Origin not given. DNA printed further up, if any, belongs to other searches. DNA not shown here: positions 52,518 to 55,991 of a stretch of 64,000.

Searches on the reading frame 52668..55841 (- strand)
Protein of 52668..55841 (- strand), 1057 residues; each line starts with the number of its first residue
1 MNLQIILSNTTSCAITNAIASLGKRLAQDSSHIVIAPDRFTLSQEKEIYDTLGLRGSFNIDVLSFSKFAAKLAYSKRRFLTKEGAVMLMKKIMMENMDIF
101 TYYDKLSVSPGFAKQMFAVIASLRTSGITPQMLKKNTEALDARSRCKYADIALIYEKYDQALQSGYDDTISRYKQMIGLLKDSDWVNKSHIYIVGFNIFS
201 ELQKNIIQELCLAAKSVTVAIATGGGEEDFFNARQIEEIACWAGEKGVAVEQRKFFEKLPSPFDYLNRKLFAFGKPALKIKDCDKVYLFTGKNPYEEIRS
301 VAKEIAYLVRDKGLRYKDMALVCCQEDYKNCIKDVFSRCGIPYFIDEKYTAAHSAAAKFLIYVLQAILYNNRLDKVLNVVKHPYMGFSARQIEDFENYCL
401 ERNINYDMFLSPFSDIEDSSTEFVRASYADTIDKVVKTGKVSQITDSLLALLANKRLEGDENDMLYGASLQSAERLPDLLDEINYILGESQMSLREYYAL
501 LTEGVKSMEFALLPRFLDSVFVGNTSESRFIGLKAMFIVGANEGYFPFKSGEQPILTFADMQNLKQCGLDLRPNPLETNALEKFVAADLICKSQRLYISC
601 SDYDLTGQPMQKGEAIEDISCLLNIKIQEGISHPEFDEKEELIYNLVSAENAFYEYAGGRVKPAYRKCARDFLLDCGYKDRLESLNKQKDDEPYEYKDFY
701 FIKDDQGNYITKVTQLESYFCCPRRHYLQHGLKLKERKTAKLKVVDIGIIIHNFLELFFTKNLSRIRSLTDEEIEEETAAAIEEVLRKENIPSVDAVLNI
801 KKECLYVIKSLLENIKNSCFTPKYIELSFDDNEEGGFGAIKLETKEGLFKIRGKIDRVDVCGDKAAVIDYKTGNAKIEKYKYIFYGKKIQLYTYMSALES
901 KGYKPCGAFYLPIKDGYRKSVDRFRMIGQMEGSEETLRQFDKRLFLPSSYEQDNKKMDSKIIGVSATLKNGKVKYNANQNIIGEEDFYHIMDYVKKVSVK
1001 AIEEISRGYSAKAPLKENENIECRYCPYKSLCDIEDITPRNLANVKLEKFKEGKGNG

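Call 44: search_protein_families(library=pfam, proteins=[window:52668-55841:-], max_evalue=0.00001)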
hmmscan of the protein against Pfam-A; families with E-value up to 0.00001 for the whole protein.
window:52668-55841:- (1057 aa): 3 families
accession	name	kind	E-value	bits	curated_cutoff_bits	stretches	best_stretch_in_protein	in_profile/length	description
PF21445.3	ADDB_N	-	7e-39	134.2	26.6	1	15-253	14-272/290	ADDB, N-terminal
PF12705.13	PDDEXK_1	-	3.6e-32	112.7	22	1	713-1033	4-247/247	PD-(D/E)XK nuclease superfamily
PF13361.12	UvrD_C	-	1.6e-08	34.8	25.6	1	280-512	36-189/350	UvrD-like helicase C-terminal domain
